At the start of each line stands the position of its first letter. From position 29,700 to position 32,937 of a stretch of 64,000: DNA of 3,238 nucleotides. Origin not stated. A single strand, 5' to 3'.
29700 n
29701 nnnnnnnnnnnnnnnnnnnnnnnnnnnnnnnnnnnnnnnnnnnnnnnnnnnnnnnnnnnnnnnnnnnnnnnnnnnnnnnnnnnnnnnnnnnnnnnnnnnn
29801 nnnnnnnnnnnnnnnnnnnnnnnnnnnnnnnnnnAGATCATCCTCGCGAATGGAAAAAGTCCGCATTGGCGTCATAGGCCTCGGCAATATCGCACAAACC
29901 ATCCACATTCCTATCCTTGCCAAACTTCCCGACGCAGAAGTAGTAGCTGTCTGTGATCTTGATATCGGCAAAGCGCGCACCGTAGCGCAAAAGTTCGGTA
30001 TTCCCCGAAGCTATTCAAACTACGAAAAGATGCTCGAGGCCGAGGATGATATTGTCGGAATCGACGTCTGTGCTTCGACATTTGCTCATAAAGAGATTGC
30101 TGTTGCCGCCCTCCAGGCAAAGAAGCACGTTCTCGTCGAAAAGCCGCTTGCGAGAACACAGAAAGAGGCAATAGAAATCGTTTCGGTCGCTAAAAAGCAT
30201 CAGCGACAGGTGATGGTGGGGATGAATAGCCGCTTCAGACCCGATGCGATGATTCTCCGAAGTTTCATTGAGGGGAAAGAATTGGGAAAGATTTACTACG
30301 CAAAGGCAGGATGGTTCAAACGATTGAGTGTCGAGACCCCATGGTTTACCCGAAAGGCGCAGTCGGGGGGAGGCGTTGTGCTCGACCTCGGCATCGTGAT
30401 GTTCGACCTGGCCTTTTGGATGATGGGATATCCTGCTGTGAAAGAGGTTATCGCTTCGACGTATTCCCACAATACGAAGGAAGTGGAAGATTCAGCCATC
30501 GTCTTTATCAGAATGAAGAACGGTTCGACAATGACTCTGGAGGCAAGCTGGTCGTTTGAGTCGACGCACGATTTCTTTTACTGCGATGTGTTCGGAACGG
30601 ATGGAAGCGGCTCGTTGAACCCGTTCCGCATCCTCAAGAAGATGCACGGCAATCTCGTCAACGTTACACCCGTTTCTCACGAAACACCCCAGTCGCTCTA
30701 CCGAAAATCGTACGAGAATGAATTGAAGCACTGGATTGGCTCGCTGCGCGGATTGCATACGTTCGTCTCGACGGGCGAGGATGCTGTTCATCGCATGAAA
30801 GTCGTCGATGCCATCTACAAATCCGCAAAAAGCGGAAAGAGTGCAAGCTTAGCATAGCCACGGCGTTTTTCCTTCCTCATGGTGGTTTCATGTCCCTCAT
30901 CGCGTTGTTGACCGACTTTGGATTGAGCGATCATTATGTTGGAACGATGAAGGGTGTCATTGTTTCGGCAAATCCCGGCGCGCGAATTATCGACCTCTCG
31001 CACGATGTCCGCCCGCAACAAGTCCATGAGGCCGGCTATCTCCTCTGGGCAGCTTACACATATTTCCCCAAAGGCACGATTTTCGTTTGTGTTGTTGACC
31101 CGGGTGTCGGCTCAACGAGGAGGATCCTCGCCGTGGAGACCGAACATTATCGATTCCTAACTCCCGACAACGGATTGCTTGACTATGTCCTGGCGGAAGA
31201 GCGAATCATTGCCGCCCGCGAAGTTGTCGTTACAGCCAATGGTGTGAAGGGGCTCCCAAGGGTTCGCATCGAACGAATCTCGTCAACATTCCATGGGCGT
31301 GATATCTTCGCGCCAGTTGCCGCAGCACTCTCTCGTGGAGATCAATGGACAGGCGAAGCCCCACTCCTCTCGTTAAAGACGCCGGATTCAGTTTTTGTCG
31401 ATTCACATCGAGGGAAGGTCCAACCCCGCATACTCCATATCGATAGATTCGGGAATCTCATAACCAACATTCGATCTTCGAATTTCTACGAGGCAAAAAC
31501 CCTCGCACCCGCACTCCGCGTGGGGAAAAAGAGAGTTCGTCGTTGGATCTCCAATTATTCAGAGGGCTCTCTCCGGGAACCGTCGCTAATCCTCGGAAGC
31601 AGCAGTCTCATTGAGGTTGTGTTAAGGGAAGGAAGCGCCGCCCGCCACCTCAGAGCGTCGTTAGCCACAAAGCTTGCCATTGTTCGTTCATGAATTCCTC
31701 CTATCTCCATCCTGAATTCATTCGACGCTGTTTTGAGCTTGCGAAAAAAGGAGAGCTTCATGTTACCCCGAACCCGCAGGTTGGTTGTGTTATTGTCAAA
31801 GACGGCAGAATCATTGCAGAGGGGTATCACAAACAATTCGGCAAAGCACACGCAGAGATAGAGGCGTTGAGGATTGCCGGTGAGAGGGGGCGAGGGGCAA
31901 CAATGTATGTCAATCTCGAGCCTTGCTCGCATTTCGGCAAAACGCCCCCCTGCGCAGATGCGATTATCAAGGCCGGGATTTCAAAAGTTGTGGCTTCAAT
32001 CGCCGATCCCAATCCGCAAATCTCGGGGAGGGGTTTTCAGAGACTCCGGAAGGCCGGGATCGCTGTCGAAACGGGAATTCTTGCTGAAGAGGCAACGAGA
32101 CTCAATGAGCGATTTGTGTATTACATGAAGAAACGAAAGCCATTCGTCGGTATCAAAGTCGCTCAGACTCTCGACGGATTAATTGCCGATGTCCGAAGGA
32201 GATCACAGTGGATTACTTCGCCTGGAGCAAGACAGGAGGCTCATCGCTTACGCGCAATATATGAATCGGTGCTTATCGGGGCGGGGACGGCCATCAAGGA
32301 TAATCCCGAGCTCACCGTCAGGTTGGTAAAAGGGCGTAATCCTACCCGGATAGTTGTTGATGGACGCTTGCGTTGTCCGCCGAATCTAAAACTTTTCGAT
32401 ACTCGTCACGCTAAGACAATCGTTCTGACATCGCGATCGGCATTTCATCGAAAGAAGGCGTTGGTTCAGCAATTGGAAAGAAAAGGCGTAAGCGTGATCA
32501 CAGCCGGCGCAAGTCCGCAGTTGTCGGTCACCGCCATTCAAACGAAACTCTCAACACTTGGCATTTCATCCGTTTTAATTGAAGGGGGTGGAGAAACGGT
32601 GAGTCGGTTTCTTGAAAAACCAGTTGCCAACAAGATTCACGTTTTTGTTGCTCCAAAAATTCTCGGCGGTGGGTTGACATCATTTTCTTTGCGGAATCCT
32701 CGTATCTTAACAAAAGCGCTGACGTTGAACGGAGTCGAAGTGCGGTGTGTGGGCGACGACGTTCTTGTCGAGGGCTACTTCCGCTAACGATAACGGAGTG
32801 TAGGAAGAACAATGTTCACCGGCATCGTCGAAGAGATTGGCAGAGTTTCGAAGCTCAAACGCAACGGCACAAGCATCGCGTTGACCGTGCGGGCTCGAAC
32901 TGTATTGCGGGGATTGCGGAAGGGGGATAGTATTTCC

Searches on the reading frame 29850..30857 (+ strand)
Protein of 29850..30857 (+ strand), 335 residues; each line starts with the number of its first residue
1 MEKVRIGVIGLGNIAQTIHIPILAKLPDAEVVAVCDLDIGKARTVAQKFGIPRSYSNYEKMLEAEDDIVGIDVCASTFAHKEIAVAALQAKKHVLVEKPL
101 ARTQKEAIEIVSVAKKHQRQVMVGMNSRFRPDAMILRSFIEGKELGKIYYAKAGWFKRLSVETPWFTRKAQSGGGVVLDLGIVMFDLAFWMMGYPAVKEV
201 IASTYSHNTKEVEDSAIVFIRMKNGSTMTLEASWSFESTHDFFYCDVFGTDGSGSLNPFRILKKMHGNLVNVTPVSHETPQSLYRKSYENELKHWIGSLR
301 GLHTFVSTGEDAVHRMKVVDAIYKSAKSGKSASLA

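Call 64: search_protein_families(library=pfam, proteins=[window:29850-30857:+], max_evalue=0.00001)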
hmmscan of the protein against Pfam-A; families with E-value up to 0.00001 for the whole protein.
window:29850-30857:+ (335 aa): 4 families
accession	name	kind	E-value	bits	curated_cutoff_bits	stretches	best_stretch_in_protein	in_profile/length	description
PF01408.29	GFO_IDH_MocA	-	1.4e-28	100.4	24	1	4-124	1-119/120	Oxidoreductase family, NAD-binding Rossmann fold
PF22725.1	GFO_IDH_MocA_C3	-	1.2e-20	74.2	27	1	136-253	4-122/124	GFO/IDH/MocA C-terminal domain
PF02894.22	GFO_IDH_MocA_C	-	7.3e-20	72.1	22.9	1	138-332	2-216/218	Oxidoreductase family, C-terminal alpha/beta domain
PF03447.22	NAD_binding_3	-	3e-07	31.6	24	1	10-123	1-115/116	Homoserine dehydrogenase, NAD binding domain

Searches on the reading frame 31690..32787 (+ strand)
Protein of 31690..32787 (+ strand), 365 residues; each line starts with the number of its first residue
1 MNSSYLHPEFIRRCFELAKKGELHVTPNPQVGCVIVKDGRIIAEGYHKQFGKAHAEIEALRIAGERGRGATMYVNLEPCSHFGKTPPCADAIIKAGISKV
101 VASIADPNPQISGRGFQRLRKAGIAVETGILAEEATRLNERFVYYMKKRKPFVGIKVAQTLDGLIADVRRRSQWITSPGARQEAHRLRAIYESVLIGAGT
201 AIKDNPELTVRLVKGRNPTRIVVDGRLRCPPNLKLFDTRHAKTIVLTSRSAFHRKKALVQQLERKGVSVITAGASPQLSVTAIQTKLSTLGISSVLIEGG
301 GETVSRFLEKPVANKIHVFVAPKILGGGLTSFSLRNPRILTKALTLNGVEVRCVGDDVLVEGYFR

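Call 64: search_protein_families(library=pfam, proteins=[window:31690-32787:+], max_evalue=0.00001)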
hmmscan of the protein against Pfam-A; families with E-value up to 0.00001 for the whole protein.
window:31690-32787:+ (365 aa): 3 families
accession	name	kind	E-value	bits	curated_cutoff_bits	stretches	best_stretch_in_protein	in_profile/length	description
PF01872.23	RibD_C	-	1.6e-41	142.7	24.1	1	151-358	1-195/197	RibD C-terminal domain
PF00383.29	dCMP_cyt_deam_1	-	8.3e-21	74.2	25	1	8-102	5-100/102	Cytidine and deoxycytidylate deaminase zinc-binding region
PF14437.12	MafB19-deam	-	4e-13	49.9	27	1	29-110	23-107/142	MafB19-like deaminase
